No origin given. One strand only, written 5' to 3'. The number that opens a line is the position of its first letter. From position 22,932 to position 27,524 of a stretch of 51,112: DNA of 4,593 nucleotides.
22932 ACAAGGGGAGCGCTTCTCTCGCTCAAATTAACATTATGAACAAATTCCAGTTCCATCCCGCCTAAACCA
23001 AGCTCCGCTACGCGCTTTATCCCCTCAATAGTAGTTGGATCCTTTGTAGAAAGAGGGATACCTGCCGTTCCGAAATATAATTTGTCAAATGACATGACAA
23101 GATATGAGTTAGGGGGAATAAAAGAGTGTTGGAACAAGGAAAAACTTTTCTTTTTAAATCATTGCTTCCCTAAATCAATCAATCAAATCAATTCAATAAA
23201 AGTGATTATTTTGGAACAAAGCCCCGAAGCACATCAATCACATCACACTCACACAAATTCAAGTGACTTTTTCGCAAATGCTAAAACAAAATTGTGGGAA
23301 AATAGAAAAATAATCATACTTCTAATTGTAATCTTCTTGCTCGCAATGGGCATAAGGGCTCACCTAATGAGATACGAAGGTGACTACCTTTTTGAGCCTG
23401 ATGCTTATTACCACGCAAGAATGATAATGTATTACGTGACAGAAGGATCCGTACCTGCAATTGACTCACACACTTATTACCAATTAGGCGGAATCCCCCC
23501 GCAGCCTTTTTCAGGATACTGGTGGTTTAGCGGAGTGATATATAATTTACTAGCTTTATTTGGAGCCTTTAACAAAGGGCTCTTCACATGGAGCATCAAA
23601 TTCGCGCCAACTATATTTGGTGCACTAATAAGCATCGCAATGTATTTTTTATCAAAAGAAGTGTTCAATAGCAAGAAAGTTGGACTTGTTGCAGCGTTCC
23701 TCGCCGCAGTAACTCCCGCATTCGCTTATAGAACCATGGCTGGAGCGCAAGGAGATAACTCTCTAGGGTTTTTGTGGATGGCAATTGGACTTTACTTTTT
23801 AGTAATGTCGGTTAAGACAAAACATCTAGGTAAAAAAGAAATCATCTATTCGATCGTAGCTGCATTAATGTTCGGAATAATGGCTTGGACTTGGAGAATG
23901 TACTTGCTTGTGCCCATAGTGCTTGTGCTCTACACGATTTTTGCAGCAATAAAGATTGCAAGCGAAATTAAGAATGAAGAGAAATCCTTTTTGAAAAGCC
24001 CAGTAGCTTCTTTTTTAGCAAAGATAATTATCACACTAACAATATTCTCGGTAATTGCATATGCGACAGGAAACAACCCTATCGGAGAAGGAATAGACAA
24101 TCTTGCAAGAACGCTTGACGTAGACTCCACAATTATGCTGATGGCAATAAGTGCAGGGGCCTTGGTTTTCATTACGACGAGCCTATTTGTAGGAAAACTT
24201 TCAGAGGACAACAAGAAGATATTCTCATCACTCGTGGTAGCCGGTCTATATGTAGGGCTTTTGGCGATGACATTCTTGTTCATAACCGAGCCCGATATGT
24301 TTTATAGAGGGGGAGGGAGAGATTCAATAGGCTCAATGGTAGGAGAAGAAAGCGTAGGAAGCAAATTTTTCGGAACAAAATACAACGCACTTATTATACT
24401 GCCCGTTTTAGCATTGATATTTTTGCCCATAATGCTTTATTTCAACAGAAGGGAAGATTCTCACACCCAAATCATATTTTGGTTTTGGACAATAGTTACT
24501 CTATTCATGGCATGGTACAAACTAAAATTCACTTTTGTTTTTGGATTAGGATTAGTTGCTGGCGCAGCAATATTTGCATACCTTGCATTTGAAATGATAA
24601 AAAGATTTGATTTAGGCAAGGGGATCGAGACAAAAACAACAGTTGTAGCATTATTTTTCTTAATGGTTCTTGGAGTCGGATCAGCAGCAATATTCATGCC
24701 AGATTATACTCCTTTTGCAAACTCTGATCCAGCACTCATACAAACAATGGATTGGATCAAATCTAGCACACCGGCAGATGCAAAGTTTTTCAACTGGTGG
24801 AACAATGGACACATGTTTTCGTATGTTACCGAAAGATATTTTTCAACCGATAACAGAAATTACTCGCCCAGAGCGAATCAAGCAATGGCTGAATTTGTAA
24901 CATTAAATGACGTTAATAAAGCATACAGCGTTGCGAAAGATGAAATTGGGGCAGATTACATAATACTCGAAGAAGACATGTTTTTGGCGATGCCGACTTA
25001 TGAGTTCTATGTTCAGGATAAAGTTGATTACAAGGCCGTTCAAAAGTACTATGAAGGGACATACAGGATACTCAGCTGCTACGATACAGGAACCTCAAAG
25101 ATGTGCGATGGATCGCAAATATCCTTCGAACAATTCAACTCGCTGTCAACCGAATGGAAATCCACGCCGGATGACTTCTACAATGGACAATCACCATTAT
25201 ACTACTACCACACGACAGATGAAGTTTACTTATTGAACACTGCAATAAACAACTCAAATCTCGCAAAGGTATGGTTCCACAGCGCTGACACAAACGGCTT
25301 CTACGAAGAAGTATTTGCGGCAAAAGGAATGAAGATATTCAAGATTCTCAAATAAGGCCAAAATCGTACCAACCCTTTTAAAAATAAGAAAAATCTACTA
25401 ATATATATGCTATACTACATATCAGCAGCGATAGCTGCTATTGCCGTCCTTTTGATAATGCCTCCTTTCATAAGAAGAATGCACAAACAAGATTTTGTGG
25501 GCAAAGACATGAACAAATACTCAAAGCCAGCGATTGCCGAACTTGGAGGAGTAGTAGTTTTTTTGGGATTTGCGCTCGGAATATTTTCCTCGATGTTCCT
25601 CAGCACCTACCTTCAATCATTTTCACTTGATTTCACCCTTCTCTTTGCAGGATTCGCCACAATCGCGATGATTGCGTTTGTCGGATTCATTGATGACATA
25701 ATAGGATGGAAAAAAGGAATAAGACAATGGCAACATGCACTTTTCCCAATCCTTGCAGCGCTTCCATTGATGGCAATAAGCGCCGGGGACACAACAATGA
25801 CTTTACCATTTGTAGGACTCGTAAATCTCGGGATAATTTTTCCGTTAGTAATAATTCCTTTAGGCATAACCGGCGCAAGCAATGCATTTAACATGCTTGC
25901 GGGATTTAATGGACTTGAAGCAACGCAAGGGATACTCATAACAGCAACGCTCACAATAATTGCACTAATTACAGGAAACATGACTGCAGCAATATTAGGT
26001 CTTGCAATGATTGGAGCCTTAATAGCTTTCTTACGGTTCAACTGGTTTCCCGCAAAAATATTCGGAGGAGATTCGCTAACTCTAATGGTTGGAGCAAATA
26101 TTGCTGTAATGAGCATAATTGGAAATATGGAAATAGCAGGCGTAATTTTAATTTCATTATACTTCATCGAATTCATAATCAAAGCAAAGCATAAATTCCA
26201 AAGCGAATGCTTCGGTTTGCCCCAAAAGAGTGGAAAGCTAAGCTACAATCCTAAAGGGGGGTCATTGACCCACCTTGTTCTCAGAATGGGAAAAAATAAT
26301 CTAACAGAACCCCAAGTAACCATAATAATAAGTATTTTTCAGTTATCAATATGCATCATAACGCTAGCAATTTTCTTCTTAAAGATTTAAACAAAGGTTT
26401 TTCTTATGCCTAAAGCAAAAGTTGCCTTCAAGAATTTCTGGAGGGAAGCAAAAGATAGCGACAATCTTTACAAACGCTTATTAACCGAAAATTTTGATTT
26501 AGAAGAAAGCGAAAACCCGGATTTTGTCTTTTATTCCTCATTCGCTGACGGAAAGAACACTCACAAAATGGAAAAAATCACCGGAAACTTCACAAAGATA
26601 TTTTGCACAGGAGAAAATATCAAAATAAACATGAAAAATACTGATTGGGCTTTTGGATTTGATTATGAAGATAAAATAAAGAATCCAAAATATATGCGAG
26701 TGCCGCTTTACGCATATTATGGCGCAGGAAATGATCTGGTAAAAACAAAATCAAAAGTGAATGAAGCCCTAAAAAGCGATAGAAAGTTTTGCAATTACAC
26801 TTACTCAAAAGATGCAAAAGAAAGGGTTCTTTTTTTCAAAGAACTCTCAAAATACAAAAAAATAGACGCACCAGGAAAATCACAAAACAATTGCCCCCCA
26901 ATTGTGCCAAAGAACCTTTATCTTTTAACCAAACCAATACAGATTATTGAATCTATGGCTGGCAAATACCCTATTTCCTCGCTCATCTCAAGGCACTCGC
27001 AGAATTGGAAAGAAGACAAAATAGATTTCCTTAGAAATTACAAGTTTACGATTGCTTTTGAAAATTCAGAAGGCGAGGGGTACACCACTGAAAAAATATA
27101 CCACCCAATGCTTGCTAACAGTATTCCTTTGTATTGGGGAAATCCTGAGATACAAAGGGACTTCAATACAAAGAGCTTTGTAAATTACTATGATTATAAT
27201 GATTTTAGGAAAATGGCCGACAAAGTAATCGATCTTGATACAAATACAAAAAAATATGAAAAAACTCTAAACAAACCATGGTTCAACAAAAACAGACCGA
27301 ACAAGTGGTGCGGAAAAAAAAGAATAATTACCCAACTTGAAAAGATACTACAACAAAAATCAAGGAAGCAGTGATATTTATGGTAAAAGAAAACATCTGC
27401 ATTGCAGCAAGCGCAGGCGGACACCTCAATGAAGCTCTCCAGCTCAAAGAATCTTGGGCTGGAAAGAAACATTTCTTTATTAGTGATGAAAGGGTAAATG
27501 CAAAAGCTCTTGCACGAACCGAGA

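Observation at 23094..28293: aglB - alg7-type GPT - GT10 fucosyltransferase - alg14 - alg13 in one co-directional block: a eukaryote-style N-glycan core module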

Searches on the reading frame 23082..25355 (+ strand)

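Call 5: search_protein_families(library=pfam, proteins=[window:23082-25355:+], max_evalue=0.01)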
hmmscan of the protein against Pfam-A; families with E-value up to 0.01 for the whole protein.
window:23082-25355:+ (757 aa): 3 families
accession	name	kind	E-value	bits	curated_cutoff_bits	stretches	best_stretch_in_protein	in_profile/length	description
PF02516.20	STT3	-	1.3e-16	61.6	24.5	1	100-534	26-399/405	Oligosaccharyl transferase STT3, N-terminal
PF13231.12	PMT_2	-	6.4e-06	26.9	26.1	1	169-289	21-135/160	Dolichyl-phosphate-mannose-protein mannosyltransferase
PF22627.1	AglB_core-like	-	4.9e-05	24.1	27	1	560-633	37-110/111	AglB core domain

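Call 6: search_protein_families(library=ncbifam, proteins=[window:23082-25355:+], max_evalue=0.01)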
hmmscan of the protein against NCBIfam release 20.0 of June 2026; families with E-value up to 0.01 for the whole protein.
window:23082-25355:+ (757 aa): 1 family
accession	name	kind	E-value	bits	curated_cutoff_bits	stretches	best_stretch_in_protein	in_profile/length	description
TIGR04154.1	archaeo_STT3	subfamily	2.1e-26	92.6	450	1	79-653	2-618/831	oligosaccharyl transferase, archaeosortase A system-associated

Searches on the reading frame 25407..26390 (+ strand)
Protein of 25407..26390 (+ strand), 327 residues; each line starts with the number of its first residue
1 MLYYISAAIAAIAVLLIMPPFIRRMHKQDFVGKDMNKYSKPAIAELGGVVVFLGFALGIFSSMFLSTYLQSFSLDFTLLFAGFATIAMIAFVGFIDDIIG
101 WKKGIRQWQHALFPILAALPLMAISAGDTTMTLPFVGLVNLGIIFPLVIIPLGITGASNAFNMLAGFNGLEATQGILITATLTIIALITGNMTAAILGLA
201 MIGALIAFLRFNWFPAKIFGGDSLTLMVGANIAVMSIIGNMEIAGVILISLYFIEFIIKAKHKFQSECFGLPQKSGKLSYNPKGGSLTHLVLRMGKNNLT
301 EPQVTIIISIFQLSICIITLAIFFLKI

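Call 5: search_protein_families(library=pfam, proteins=[window:25407-26390:+], max_evalue=0.01)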
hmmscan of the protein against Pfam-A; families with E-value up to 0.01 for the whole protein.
window:25407-26390:+ (327 aa): 1 family
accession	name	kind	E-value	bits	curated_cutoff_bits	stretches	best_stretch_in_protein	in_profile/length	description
PF00953.26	Glycos_transf_4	-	8e-34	117.4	27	1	81-239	3-159/160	Glycosyl transferase family 4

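Call 6: search_protein_families(library=ncbifam, proteins=[window:25407-26390:+], max_evalue=0.01)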
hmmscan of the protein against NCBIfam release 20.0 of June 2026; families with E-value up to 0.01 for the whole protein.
window:25407-26390:+ (327 aa): 3 families
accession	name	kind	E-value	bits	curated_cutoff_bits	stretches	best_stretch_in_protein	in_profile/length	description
TIGR00445.1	mraY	equivalog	2.9e-15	56.5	192.05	1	31-256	21-262/321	phospho-N-acetylmuramoyl-pentapeptide-transferase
NF053644.1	MraY_archaea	equivalog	5.2e-13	49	450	1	132-263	169-299/340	pseudomurein biosynthesis MraY family phospho-N-acetylmuramoyl-pentapeptide-transferase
TIGR02380.1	ECA_wecA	exception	1.7e-06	27.4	326.05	1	29-235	26-225/346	UDP-N-acetylglucosamine--undecaprenyl-phosphate N-acetylglucosaminephosphotransferase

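Call 26: search_solved_structures(query=window:25407-26390:+, max_evalue=0.01, show_alignments=3)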
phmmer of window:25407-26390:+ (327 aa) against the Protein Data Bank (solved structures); distinct sequences matched with E-value up to 0.01: 10.
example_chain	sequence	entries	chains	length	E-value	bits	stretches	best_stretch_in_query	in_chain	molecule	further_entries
6fm9_A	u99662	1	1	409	1e-19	74.2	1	6-246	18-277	UDP-N-acetylglucosamine--dolichyl-phosphate N-acetylglucosaminephosphotransferase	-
6bw5_A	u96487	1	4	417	1.1e-19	74.2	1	6-246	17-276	UDP-N-acetylglucosamine--dolichyl-phosphate N-acetylglucosaminephosphotransferase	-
9znn_A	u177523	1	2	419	1.1e-19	74.1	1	6-246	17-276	UDP-N-acetylglucosamine--dolichyl-phosphate N-acetylglucosaminephosphotransferase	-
5lev_A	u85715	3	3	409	9.1e-19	71.1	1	6-246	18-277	UDP-N-acetylglucosamine--dolichyl-phosphate N-acetylglucosaminephosphotransferase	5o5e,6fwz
6bw6_A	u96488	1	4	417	9.2e-19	71.1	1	6-246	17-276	UDP-N-acetylglucosamine--dolichyl-phosphate N-acetylglucosaminephosphotransferase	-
5jnq_A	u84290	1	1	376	1e-10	44.7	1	6-257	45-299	Phospho-N-acetylmuramoyl-pentapeptide-transferase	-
4j72_A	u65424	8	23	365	1.9e-08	37.2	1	6-322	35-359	Phospho-N-acetylmuramoyl-pentapeptide-transferase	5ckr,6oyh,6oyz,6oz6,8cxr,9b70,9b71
9zno_A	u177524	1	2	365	2.2e-06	30.5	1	9-255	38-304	Phospho-N-acetylmuramoyl-pentapeptide-transferase (MraY)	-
8g01_A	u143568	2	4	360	6.1e-06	29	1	36-257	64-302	Phospho-N-acetylmuramoyl-pentapeptide-transferase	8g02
8tlu_A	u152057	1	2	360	7.4e-06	28.7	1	36-257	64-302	Phospho-N-acetylmuramoyl-pentapeptide-transferase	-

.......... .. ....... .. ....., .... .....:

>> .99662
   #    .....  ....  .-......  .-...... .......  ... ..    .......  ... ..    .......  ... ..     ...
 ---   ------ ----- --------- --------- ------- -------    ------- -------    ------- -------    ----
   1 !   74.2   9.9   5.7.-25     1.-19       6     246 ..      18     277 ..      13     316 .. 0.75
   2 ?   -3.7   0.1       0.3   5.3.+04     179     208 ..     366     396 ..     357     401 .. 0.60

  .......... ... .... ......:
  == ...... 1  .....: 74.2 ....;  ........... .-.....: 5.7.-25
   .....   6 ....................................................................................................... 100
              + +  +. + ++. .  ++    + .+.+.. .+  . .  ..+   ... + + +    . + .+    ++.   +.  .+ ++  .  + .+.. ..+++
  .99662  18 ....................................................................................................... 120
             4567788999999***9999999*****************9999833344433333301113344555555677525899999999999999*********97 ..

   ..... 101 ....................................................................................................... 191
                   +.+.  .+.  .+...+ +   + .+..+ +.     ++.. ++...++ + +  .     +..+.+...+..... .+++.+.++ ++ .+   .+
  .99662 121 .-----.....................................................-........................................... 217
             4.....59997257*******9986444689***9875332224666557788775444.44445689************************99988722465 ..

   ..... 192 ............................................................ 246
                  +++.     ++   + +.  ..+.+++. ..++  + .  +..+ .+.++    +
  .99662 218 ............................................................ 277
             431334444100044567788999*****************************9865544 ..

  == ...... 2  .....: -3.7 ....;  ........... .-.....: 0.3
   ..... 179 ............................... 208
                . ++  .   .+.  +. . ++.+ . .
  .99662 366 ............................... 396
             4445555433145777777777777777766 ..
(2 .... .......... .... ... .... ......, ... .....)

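Call 83: search_solved_structures(query=A4, max_evalue=0.00001, show_alignments=1)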
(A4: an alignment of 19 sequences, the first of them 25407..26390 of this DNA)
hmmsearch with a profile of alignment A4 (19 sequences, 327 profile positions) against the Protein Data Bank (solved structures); distinct sequences matched with E-value up to 0.00001: 10.
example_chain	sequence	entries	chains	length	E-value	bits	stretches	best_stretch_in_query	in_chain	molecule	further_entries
6fm9_A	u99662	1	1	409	2e-28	102.8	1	3-251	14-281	UDP-N-acetylglucosamine--dolichyl-phosphate N-acetylglucosaminephosphotransferase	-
6bw5_A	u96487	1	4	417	2.1e-28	102.7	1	3-251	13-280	UDP-N-acetylglucosamine--dolichyl-phosphate N-acetylglucosaminephosphotransferase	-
9znn_A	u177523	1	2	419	2.1e-28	102.7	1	3-251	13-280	UDP-N-acetylglucosamine--dolichyl-phosphate N-acetylglucosaminephosphotransferase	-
5lev_A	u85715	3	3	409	1.5e-27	99.9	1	3-251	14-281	UDP-N-acetylglucosamine--dolichyl-phosphate N-acetylglucosaminephosphotransferase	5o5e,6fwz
6bw6_A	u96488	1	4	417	3.3e-27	98.7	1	3-251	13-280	UDP-N-acetylglucosamine--dolichyl-phosphate N-acetylglucosaminephosphotransferase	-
4j72_A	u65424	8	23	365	1.8e-14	56.9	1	5-258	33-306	Phospho-N-acetylmuramoyl-pentapeptide-transferase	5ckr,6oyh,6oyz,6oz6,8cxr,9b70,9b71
5jnq_A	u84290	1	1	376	4.9e-12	48.9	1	4-258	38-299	Phospho-N-acetylmuramoyl-pentapeptide-transferase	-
9zno_A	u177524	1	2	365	5.5e-12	48.7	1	6-256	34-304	Phospho-N-acetylmuramoyl-pentapeptide-transferase (MraY)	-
8g01_A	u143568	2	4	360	1.5e-11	47.2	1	4-258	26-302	Phospho-N-acetylmuramoyl-pentapeptide-transferase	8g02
8tlu_A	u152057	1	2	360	1.7e-11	47.1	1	4-258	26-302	Phospho-N-acetylmuramoyl-pentapeptide-transferase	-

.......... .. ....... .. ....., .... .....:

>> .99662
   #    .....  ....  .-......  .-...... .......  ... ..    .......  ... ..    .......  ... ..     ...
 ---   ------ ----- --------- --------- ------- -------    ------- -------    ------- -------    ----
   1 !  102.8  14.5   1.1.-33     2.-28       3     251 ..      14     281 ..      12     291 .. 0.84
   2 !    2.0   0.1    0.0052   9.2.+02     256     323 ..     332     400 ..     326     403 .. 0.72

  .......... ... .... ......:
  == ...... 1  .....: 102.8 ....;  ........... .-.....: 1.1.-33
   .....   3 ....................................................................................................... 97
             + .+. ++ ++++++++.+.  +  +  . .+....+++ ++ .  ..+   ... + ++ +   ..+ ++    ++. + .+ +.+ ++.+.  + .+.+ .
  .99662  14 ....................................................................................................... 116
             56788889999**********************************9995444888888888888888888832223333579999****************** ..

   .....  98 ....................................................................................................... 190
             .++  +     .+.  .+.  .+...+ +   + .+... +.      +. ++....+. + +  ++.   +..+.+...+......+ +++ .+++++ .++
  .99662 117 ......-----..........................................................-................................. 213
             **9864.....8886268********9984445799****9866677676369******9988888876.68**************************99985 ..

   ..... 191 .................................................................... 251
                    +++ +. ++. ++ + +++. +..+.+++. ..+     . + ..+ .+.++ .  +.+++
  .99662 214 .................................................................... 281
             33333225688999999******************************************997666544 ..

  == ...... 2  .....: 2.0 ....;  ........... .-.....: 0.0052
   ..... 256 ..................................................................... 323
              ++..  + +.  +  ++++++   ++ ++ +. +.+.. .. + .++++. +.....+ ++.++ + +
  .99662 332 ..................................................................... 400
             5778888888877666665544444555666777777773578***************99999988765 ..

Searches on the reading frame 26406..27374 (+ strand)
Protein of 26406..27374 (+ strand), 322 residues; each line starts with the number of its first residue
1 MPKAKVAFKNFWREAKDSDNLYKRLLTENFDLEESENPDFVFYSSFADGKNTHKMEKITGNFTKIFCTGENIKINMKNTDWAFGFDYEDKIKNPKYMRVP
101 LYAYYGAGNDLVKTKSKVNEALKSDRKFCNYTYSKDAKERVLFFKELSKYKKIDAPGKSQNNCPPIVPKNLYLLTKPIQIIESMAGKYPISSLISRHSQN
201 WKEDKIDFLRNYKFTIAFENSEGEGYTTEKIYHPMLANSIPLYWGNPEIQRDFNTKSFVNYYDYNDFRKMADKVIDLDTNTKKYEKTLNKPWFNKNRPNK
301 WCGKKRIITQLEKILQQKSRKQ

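Call 5: search_protein_families(library=pfam, proteins=[window:26406-27374:+], max_evalue=0.01)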
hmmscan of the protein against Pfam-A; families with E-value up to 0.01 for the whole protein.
window:26406-27374:+ (322 aa): 2 families
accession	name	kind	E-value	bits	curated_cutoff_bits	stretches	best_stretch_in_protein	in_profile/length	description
PF18025.7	FucT_N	-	6.4e-17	62.2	27.2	1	6-105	1-91/91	Alpha-(1,3)-fucosyltransferase FucT N-terminal domain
PF00852.26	Glyco_transf_10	-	1.8e-16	60.8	23.9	1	137-289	18-137/182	Glycosyltransferase family 10 (fucosyltransferase) C-term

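Call 6: search_protein_families(library=ncbifam, proteins=[window:26406-27374:+], max_evalue=0.01)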
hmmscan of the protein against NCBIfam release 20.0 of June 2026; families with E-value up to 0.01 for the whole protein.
window:26406-27374:+ (322 aa): 0 families

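Call 25: search_solved_structures(query=window:26406-27374:+, max_evalue=0.01, show_alignments=2)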
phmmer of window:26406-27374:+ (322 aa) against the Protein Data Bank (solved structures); distinct sequences matched with E-value up to 0.01: 5.
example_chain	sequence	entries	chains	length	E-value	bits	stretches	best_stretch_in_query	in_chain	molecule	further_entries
2nzw_A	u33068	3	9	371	3.5e-25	92.2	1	2-286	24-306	Alpha1,3-fucosyltransferase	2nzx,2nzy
5zoi_A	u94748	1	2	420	6.3e-25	91.3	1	2-286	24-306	Alpha-(1,3)-fucosyltransferase FucT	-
9s6a_A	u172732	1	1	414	5.3e-11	45.6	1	198-289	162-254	Glycoprotein 3-alpha-L-fucosyltransferase A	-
8d0o_A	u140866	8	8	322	1.8e-07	34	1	207-301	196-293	4-galactosyl-N-acetylglucosaminide 3-alpha-L-fucosyltransferase 9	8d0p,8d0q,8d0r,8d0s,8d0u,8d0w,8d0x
7yro_A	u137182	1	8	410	4.1e-06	29.5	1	201-281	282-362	Fucosyltransferase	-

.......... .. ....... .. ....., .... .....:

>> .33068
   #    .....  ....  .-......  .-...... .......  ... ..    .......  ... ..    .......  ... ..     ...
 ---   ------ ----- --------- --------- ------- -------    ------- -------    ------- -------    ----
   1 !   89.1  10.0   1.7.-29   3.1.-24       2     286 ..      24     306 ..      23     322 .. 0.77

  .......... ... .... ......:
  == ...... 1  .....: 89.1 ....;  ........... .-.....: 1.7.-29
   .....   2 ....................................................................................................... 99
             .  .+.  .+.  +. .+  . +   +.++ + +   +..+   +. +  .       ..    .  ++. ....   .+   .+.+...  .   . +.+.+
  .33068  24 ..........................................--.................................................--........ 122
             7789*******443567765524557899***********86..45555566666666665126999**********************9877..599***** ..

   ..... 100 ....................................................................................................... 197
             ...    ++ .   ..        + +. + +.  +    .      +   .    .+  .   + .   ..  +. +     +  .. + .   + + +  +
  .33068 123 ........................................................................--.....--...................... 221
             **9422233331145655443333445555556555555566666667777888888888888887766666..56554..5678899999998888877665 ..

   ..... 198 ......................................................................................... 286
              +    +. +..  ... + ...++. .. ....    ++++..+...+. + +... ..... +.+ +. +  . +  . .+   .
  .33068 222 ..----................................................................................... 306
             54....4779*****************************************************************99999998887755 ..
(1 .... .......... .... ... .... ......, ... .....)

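Call 79: search_protein_representatives(protein=window:26406-27374:+)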
Query: 322 residues. Proteins with E-value up to 0.001 (for the whole library): 7913; up to 1e-10: 2705; up to 1e-30: 354. The best 150 are listed.
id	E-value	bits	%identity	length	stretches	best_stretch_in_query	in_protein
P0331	3.3e-73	263.2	47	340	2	37-316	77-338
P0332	4.0e-73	262.9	43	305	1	3-316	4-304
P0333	1.7e-68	247.7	44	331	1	4-317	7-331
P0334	1.1e-62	228.6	44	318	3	5-163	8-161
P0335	1.8e-62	227.9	31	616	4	204-320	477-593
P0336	3.2e-61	223.8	37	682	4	204-296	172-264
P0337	3.4e-61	223.7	44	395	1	4-315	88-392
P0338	1.5e-60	221.6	45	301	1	26-315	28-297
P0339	2.0e-58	214.6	48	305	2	204-317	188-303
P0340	1.5e-56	208.4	42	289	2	191-312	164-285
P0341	1.7e-56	208.2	39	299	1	6-314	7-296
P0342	1.6e-55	205.1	45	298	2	4-163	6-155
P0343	1.6e-54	201.8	42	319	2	1-265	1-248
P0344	2.8e-54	201.0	42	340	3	195-318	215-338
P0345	3.0e-54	200.9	37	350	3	195-316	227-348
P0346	3.5e-54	200.7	43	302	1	10-315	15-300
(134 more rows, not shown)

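Call 80: list_cluster_members(proteins=[P0331, P0332, P0333, P0334, P0337, P0338, P0339, P0341, P0343, P0346])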
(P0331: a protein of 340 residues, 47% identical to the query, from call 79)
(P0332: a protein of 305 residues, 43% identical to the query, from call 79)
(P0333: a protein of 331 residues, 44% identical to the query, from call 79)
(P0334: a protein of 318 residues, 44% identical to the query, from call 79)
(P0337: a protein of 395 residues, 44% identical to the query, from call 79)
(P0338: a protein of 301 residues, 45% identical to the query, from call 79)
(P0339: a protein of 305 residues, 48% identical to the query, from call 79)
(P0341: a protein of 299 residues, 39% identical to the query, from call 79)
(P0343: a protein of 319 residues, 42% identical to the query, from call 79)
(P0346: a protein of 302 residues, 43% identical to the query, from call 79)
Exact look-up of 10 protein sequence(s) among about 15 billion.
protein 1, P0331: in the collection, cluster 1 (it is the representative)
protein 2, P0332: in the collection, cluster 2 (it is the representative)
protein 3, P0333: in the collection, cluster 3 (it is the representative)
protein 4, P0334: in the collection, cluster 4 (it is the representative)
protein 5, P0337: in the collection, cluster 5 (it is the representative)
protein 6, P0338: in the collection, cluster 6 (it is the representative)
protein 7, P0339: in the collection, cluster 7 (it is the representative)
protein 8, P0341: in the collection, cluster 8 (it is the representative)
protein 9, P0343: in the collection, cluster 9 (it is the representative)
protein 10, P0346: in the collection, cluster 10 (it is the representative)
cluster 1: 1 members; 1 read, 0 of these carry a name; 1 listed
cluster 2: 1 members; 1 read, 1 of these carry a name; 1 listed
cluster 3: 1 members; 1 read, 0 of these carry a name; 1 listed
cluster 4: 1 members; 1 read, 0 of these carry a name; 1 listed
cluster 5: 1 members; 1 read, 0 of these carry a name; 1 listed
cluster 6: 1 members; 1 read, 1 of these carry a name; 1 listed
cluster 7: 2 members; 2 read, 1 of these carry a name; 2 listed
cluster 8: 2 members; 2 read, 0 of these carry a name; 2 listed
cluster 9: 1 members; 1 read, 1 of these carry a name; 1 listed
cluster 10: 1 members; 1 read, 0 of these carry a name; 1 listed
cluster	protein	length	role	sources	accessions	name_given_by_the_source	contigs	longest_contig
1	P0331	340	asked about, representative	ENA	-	-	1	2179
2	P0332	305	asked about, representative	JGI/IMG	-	hypothetical protein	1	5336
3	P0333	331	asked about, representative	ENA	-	-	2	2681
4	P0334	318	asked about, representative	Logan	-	-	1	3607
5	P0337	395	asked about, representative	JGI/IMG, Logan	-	-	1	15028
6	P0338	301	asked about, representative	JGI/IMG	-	hypothetical protein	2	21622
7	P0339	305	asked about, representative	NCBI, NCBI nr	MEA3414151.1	MAG: glycosyltransferase family 10, partial [Nanoarchaeota archaeon] | glycosyltransferase family 10 [Nanoarchaeota archaeon]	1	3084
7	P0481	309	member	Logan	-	-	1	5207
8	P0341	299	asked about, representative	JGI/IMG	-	-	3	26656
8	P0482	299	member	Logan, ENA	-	-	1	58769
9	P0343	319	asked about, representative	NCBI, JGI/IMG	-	hypothetical protein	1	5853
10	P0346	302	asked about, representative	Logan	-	-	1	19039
